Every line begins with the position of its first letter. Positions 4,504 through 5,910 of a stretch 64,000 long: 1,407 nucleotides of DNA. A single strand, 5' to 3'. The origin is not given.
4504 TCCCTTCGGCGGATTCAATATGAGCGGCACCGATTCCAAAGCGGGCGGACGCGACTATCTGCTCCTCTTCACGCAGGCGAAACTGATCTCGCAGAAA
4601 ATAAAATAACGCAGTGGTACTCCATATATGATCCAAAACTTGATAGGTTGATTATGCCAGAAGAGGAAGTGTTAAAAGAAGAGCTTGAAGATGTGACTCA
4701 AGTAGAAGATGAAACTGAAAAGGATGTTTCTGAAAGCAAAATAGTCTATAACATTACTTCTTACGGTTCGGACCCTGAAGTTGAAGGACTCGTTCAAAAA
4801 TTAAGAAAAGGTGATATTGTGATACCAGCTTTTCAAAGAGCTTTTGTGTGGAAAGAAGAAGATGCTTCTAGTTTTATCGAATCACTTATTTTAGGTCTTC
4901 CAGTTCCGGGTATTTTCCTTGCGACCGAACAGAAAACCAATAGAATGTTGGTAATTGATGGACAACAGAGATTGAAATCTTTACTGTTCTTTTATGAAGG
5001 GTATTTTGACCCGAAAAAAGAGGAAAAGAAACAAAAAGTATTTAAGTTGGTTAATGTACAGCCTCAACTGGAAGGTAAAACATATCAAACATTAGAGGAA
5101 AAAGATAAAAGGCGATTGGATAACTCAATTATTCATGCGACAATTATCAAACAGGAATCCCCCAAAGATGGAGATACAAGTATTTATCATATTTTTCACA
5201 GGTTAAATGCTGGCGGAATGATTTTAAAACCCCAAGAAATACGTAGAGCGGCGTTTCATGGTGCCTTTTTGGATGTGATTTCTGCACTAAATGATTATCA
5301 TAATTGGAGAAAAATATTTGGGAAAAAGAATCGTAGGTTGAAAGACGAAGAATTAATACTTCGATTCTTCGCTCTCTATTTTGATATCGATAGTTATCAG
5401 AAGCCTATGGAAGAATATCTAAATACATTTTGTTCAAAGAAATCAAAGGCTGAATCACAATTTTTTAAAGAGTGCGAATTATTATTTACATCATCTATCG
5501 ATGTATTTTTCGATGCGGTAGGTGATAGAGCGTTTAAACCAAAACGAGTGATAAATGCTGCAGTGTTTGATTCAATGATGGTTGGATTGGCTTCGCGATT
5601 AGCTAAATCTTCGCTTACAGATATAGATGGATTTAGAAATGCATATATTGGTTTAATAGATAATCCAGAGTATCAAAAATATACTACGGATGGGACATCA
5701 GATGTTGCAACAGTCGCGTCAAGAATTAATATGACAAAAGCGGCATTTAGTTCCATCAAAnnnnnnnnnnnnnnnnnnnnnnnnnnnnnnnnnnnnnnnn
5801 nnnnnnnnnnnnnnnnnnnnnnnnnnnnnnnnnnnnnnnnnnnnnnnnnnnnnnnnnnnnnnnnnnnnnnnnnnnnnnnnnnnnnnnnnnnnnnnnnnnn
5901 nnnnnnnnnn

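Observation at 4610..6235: Low-GC two-gene islet (DUF262/ParB-like + HEPN) between pruA and sucC: candidate uncharacterised defence or abortive-infection module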

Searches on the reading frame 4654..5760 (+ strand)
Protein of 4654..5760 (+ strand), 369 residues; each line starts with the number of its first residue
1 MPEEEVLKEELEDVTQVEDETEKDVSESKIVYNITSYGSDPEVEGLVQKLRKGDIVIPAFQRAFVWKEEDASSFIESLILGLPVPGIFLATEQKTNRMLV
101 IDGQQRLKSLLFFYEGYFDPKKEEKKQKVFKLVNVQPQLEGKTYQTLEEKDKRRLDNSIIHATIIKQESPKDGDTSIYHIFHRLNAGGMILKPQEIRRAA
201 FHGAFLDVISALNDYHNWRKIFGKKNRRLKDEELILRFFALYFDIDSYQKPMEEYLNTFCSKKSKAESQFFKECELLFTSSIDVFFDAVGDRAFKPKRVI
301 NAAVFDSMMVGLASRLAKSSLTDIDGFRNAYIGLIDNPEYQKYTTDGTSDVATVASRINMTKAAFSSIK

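Call 5: search_protein_families(library=pfam, proteins=[window:4654-5760:+], max_evalue=1)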
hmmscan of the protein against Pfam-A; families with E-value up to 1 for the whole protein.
window:4654-5760:+ (369 aa): 2 families
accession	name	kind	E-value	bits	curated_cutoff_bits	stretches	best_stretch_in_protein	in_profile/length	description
PF03235.19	GmrSD_N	-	5e-32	112.1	33.2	1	44-201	2-198/199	GmrSD restriction endonuclease, N-terminal domain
PF23791.1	DUF7173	-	0.045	14.2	27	1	89-160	68-128/145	Family of unknown function (DUF7173)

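Call 6: search_protein_families(library=padloc, proteins=[window:4654-5760:+], max_evalue=1)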
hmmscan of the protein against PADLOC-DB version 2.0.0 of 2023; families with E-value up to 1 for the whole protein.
window:4654-5760:+ (369 aa): 18 families
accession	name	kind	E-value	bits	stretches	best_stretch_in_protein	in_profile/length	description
PDLC03877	NsnA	-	5.7e-67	224.6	1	15-367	22-381/385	-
PDLC04027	PD-T4-2_A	-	1.1e-57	193.8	1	13-366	9-362/363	-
PDLC04151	HEC-05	-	2e-13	48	2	32-85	17-70/600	-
PDLC04150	HEC-05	-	2.3e-10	38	2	43-87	10-54/583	-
PDLC03418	REase_II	-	1.6e-08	32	1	36-128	16-105/372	Type II restriction enzyme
PDLC04157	HEC-06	-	9.4e-08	29.1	1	42-158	10-140/558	-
PDLC04155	HEC-06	-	2.7e-07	27.5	1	43-111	9-84/562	-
PDLC04709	PDC-M55C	-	1.3e-06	25.3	1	43-89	17-63/554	-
PDLC02792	SspE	-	2e-05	21.2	2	95-114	88-107/771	SspE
PDLC02695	Orf5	-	2.9e-05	20.6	2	53-78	18-43/601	Orf5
PDLC02693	Orf5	-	5.7e-05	20.3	1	55-182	9-153/543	Orf5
PDLC04154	HEC-06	-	0.00012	18.9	1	55-111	24-86/569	-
PDLC02700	Orf5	-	0.00016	18.5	1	50-110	7-76/555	Orf5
PDLC02686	Orf5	-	0.0003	17.4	1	54-128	20-107/566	Orf5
PDLC02783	SspE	-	0.00038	16.8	2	53-82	24-52/793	SspE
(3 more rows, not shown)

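Call 7: search_protein_families(library=ncbifam, proteins=[window:4654-5760:+], max_evalue=1)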
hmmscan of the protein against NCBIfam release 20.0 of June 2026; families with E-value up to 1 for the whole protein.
window:4654-5760:+ (369 aa): 0 families

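Call 25: find_homologous_proteins(query=window:4654-5760:+)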
Query window:4654-5760:+ (369 aa): 6695 proteins with E <= 0.001 among 8000 candidates; the best 120 are listed.
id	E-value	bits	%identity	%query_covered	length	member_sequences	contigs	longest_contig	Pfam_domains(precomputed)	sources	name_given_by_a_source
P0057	5.9e-241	817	100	100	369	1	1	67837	PF03235.20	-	-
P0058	8.2e-173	593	69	97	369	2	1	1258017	PF03235.20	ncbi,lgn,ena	-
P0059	1.7e-149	516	65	97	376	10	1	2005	PF03235.20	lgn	-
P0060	2.6e-148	512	65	94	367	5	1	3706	PF03235.20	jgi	-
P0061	4.6e-147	508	64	97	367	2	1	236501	PF03235.20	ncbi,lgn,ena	-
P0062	1.3e-146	506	64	94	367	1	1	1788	PF03235.20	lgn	-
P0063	2.3e-146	506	63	97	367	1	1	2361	PF03235.20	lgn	-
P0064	5.2e-146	504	62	97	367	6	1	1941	PF03235.20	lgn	-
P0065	1.2e-145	503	62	97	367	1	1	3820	PF03235.20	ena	-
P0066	1.0e-144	500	64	97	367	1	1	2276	PF03235.20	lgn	-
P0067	1.4e-144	500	62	97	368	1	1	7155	PF03235.20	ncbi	-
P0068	1.4e-144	500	63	97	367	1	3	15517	PF03235.20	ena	-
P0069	2.6e-144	499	63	97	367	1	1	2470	PF03235.20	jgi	jgi:uncharacterized protein with ParB-like and HNH nuclease domain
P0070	2.6e-144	499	62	98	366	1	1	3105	PF03235.20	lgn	-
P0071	9.6e-144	497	64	94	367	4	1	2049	PF03235.20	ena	-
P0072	4.0e-143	495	61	100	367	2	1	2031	PF03235.20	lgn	-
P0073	2.0e-142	493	62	97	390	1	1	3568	PF03235.20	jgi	jgi:hypothetical protein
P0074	8.7e-140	484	59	97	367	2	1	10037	PF03235.20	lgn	-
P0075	9.2e-140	484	60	99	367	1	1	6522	PF03235.20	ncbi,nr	ncbi:MAG: DUF262 domain-containing protein [Ignavibacteriales bacterium]|nr:DUF262 domain-containing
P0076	5.7e-136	471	60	99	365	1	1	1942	PF03235.20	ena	-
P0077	1.8e-133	463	58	94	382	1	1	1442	PF03235.20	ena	-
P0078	8.0e-127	441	54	99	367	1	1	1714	PF03235.20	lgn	-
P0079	1.2e-126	441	56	98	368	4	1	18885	PF03235.20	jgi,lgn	jgi:uncharacterized protein with ParB-like and HNH nuclease domain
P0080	1.8e-126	440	54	99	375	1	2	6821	PF03235.20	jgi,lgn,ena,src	jgi:hypothetical protein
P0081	2.8e-126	439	56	97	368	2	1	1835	PF03235.20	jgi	jgi:uncharacterized protein with ParB-like and HNH nuclease domain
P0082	9.3e-126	438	55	97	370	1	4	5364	PF03235.20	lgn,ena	-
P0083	1.0e-125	438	55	98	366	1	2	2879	PF03235.20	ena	-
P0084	1.1e-125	438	55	94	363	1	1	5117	PF03235.20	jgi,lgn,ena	-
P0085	1.6e-125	437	55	99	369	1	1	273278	PF03235.20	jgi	jgi:hypothetical protein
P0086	2.2e-125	437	54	97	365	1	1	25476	PF03235.20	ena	-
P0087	2.7e-125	436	57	95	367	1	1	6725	PF03235.20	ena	-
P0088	3.5e-125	436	54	99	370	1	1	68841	PF03235.20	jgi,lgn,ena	-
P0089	5.3e-125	435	56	92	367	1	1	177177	PF03235.20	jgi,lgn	jgi:uncharacterized protein with ParB-like and HNH nuclease domain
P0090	6.1e-125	435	55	96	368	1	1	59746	PF03235.20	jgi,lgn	jgi:hypothetical protein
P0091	1.6e-124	434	57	95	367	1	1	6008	PF03235.20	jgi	jgi:uncharacterized protein with ParB-like and HNH nuclease domain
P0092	2.1e-124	433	54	98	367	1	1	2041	PF03235.20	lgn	-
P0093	4.3e-124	432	53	100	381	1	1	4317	PF03235.20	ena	-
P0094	6.7e-124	432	54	99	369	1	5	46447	PF03235.20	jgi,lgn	-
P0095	7.0e-124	432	55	97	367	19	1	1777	PF03235.20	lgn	-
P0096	7.0e-124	432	55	98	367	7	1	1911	PF03235.20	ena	-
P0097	7.9e-124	431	53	99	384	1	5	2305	PF03235.20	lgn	-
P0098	7.9e-124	431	53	99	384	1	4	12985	PF03235.20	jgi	-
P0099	8.3e-124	431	55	99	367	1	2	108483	PF03235.20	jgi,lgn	jgi:uncharacterized protein with ParB-like and HNH nuclease domain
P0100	1.3e-123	431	54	96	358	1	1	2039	PF03235.20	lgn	-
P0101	2.5e-123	430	56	97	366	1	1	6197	PF03235.20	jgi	jgi:hypothetical protein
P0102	2.8e-123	430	53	99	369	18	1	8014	PF03235.20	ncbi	ncbi:MAG: DUF262 domain-containing protein [Cyanobacteriota bacterium]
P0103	2.8e-123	430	53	95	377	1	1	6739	PF03235.20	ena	-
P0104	3.1e-123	429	56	98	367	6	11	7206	PF03235.20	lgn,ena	-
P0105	5.3e-123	429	54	92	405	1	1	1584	PF03235.20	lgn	-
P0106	6.0e-123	429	53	99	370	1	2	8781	PF03235.20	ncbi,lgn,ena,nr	ncbi:MAG: DUF262 domain-containing protein [Calothrix sp. MO_167.B42]|nr:DUF262 domain-containing pr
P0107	1.2e-122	428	54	97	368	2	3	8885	PF03235.20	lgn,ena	-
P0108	2.0e-122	427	56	96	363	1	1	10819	PF03235.20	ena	-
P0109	2.1e-122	427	56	98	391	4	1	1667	PF03235.20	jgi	jgi:hypothetical protein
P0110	4.1e-122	426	56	95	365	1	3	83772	PF03235.20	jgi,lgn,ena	-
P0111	4.3e-122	426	55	96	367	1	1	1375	PF03235.20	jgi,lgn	jgi:uncharacterized protein with ParB-like and HNH nuclease domain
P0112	4.4e-122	426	54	99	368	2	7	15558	PF03235.20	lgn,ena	-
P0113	4.5e-122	426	53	98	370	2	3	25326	PF03235.20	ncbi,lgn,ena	-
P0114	4.8e-122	426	54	97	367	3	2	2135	PF03235.20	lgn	-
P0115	5.6e-122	425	55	95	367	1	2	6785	PF03235.20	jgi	jgi:uncharacterized protein with ParB-like and HNH nuclease domain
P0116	1.1e-121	424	53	98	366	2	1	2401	PF03235.20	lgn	-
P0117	1.3e-121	424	54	97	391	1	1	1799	PF03235.20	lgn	-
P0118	1.5e-121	424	52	99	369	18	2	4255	PF03235.20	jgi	jgi:uncharacterized protein DUF262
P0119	1.6e-121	424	53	98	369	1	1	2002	PF03235.20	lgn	-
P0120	1.6e-121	424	54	97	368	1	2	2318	PF03235.20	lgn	-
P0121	1.7e-121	424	53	95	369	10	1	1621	PF03235.20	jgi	jgi:hypothetical protein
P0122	2.1e-121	424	53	95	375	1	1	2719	PF03235.20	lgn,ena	-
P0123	2.1e-121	423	53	99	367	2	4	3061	PF03235.20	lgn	-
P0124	2.2e-121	423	53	95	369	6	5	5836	PF03235.20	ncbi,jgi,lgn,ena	-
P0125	2.3e-121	423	53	97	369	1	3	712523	PF03235.20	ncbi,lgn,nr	ncbi:MAG: DUF262 domain-containing protein [Actinobacteria bacterium]|nr:DUF262 domain-containing pr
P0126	2.5e-121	423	54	95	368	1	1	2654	PF03235.20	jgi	jgi:hypothetical protein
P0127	2.9e-121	423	53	96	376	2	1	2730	PF03235.20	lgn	-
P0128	3.0e-121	423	54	96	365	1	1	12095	PF03235.20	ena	-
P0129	3.9e-121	423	53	98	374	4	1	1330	PF03235.20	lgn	-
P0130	4.8e-121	422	56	95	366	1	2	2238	PF03235.20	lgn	-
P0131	4.9e-121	422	56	95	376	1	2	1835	PF03235.20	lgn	-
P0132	5.4e-121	422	54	95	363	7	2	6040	PF03235.20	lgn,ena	-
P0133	6.3e-121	422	54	98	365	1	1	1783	PF03235.20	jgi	jgi:uncharacterized protein with ParB-like and HNH nuclease domain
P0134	6.3e-121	422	54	96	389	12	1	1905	PF03235.20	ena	-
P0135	7.9e-121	422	53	98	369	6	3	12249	PF03235.20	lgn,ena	-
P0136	8.5e-121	421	53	100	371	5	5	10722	PF03235.20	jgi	jgi:hypothetical protein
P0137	8.7e-121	421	53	100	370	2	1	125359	PF03235.20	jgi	jgi:uncharacterized protein with ParB-like and HNH nuclease domain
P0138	9.2e-121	421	52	95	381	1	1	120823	PF03235.20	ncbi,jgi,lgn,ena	jgi:uncharacterized protein with ParB-like and HNH nuclease domain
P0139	1.0e-120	421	53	96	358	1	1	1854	PF03235.20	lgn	-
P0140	1.1e-120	421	52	98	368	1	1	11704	PF03235.20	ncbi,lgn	-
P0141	1.2e-120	421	53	98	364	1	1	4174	PF03235.20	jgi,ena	-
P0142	1.4e-120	421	51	99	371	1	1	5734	PF03235.20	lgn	-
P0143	1.5e-120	421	54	98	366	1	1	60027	PF03235.20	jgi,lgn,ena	-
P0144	1.6e-120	421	54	95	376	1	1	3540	PF03235.20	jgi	jgi:hypothetical protein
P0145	2.1e-120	420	53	98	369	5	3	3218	PF03235.20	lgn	-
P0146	2.2e-120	420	53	96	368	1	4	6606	PF03235.20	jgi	jgi:uncharacterized protein with ParB-like and HNH nuclease domain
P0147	2.3e-120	420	54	97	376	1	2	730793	PF03235.20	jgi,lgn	-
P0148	2.7e-120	420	53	97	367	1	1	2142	PF03235.20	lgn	-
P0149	2.8e-120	420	53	98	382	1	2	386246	PF03235.20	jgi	jgi:uncharacterized protein with ParB-like and HNH nuclease domain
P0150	3.5e-120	419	53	96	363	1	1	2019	PF03235.20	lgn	-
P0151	3.7e-120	419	54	98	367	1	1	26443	PF03235.20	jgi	jgi:hypothetical protein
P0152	4.3e-120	419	53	98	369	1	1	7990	PF03235.20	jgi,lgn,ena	-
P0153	4.5e-120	419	51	100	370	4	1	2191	PF03235.20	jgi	-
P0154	5.5e-120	419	53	98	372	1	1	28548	PF03235.20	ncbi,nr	ncbi:MAG TPA: DUF262 domain-containing protein [Blastocatellia bacterium]|nr:DUF262 domain-containin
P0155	9.1e-120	418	52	99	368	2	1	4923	PF03235.20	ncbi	ncbi:MAG TPA: DUF262 domain-containing protein [Blastocatellia bacterium]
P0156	9.4e-120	418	51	98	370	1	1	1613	PF03235.20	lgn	-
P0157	1.1e-119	418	51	99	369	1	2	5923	PF03235.20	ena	-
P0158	1.6e-119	417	53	98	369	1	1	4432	PF03235.20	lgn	-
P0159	1.8e-119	417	52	98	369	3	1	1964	PF03235.20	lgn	-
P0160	1.8e-119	417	52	98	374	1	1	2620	PF03235.20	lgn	-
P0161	2.0e-119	417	51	100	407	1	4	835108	PF03235.20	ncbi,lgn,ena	-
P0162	3.1e-119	416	52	99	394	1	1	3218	PF03235.20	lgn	-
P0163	3.2e-119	416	52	97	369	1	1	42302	PF03235.20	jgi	jgi:hypothetical protein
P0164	4.6e-119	416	51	99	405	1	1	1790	PF03235.20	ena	-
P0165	4.6e-119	416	53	95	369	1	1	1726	PF03235.20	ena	-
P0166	4.6e-119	416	52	98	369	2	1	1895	PF03235.20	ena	-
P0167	4.9e-119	416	53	96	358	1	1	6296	PF03235.20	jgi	jgi:uncharacterized protein with ParB-like and HNH nuclease domain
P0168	4.9e-119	416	53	92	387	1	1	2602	PF03235.20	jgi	jgi:hypothetical protein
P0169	5.1e-119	416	52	95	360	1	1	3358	PF03235.20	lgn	-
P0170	5.7e-119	415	53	96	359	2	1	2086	PF03235.20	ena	-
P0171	6.4e-119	415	53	98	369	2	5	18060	PF03235.20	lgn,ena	-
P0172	6.5e-119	415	55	91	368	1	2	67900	PF03235.20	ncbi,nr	ncbi:MAG: DUF262 domain-containing protein [Blastocatellia bacterium]|nr:DUF262 domain-containing pr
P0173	6.7e-119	415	51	98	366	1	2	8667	PF03235.20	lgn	-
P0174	6.9e-119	415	52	99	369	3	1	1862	PF03235.20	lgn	-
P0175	7.0e-119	415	52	98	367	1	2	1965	PF03235.20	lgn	-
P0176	7.8e-119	415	53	98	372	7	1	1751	PF03235.20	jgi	jgi:hypothetical protein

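Call 27: search_dna_similar(query=window:4654-5760:+, collection=plasmids, mode=protein, max_rows=30)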
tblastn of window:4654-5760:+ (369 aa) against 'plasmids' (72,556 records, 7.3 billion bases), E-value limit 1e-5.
Records with a match: 134; places in all: 139; records where one place covers at least 80% of the query: 60.
Best place of each record, by identity: <60% 134.
By first word of the organism name: Escherichia 18; Salmonella 10; Enterococcus 10; Acinetobacter 8; Klebsiella 8; Rhodococcus 7; Rhizobium 7; Roseomonas 5; Psychrobacter 3; Burkholderia 3; and 41 more.
By predicted mobility (MOB-suite, as given by PLSDB): conjugative 63; non-mobilizable 43; mobilizable 28.
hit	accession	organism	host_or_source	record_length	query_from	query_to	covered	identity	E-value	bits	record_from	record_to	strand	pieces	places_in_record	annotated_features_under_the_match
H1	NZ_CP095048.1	Hymenobacter cellulosilyticus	single cell,air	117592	19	366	94%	42.2%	9e-75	258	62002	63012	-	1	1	DUF262 domain-containing protein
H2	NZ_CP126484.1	Kocuria rosea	mixed culture,an irradiated device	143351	17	366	95%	37.9%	3e-66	234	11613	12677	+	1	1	DUF262 domain-containing protein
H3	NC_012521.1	Rhodococcus opacus B4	-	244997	13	366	96%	36.3%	4e-60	216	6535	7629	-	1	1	DUF262 domain-containing protein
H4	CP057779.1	Escherichia coli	culture,Pooled sheep faecal samples ...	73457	13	362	95%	36.7%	7e-59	213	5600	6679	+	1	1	DUF262 domain-containing protein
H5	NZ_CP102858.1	Escherichia coli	Gallus gallus (chicken),mixed ...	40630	14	362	95%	36.5%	2e-58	211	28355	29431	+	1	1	DUF262 domain-containing protein | replication initiation protein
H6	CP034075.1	Salmonella enterica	Ovis aries (domestic sheep),cell culture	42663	14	362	95%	36.5%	2e-58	211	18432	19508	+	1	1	DUF262 domain-containing protein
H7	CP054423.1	Salmonella enterica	Homo sapiens,urine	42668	14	362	95%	36.5%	2e-58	211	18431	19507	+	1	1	DUF262 domain-containing protein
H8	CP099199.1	Escherichia coli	culture,Pooled sediment sample ...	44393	14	362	95%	36.5%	2e-58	211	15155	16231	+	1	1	DUF262 domain-containing protein | replication initiation protein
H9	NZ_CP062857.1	Escherichia coli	Sus scrofa domesticus,feces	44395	14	362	95%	36.5%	2e-58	211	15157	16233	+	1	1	DUF262 domain-containing protein | replication initiation protein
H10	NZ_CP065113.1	Salmonella enterica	Homo sapiens,cell culture,stool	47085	14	362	95%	36.5%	2e-58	211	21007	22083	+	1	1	DUF262 domain-containing protein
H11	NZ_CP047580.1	Escherichia coli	Homo sapiens,Bacterial pure ...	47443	14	362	95%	36.5%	2e-58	211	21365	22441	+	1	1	DUF262 domain-containing protein | replication initiation protein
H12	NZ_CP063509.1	Escherichia coli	Homo sapiens,rectal swab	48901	14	362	95%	36.5%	2e-58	211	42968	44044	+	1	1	DUF262 domain-containing protein | replication initiation protein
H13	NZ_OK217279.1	Escherichia coli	-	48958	14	362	95%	36.5%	2e-58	211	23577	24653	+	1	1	DUF262 domain-containing protein | replication initiation protein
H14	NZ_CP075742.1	Escherichia coli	Sus scrofa,feacal sample,Pig feces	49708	14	362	95%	36.5%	2e-58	211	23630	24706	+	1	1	DUF262 domain-containing protein | replication initiation protein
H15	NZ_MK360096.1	Salmonella enterica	meat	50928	14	362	95%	36.5%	2e-58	211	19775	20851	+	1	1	DUF262 domain-containing protein | replication initiation protein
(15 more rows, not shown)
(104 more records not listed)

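Call 29: get_annotated_region(hit=H4, flank=3000)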
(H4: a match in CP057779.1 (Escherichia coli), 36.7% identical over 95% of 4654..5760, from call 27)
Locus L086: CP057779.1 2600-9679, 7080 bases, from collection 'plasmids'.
description: Escherichia coli strain RHB15-C18 plasmid pRHB15-C18_2, complete sequence
organism: Escherichia coli (NCBI taxid 562)
taxonomy: Bacteria; Pseudomonadota; Gammaproteobacteria; Enterobacterales; Enterobacteriaceae; Escherichia; Escherichia coli
host: -; source: culture,Pooled sheep faecal samples collected from floor of farm; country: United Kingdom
typing (MOB-suite, as given by PLSDB): conjugative; replicon IncFIA,IncFIC; relaxase MOBF; mating-pair formation MPF_F
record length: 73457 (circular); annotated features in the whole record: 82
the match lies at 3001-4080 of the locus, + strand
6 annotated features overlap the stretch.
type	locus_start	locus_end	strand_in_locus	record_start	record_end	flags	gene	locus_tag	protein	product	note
CDS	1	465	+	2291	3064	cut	-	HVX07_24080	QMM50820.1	hypothetical protein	-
CDS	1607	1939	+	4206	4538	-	-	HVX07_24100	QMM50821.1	CPBP family intramembrane metalloprotease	-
CDS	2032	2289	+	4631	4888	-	pemI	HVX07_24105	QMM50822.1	type II toxin-antitoxin system antitoxin PemI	-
CDS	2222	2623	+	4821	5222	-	pemK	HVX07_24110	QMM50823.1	type II toxin-antitoxin system toxin endoribonuclease PemK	-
CDS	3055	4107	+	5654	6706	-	-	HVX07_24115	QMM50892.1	DUF262 domain-containing protein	-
CDS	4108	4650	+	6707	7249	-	-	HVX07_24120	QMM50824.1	hypothetical protein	-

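Call 30: get_annotated_region(hit=H5, flank=3000)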
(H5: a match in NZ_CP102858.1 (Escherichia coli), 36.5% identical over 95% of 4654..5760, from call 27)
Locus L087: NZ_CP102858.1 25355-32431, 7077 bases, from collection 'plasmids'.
description: Escherichia coli strain 573 plasmid p573-5, complete sequence
organism: Escherichia coli (NCBI taxid 562)
taxonomy: Bacteria; Pseudomonadota; Gammaproteobacteria; Enterobacterales; Enterobacteriaceae; Escherichia; Escherichia coli
host: -; source: Gallus gallus (chicken),mixed culture,swab; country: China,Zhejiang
typing (MOB-suite, as given by PLSDB): conjugative; replicon IncX1; relaxase MOBP; mating-pair formation MPF_T
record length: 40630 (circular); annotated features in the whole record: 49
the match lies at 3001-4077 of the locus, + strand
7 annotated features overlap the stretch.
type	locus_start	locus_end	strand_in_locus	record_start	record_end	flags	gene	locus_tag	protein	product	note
CDS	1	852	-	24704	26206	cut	-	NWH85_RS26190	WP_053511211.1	hypothetical protein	-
CDS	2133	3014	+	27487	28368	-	-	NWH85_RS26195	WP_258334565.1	replication initiation protein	-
CDS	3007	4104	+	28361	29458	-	-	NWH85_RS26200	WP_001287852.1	DUF262 domain-containing protein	-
CDS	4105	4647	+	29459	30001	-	-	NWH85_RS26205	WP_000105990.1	HEPN domain-containing protein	-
CDS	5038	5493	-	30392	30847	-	-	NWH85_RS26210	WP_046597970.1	H-NS family nucleoid-associated regulatory protein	GO:0006355 - regulation of DNA-templated transcription [Evidence IEA]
CDS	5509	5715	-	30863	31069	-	hha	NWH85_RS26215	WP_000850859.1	hemolysin expression modulator Hha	-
CDS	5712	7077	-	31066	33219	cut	-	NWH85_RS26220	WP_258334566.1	type IA DNA topoisomerase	GO:0006265 - DNA topological change [Evidence IEA]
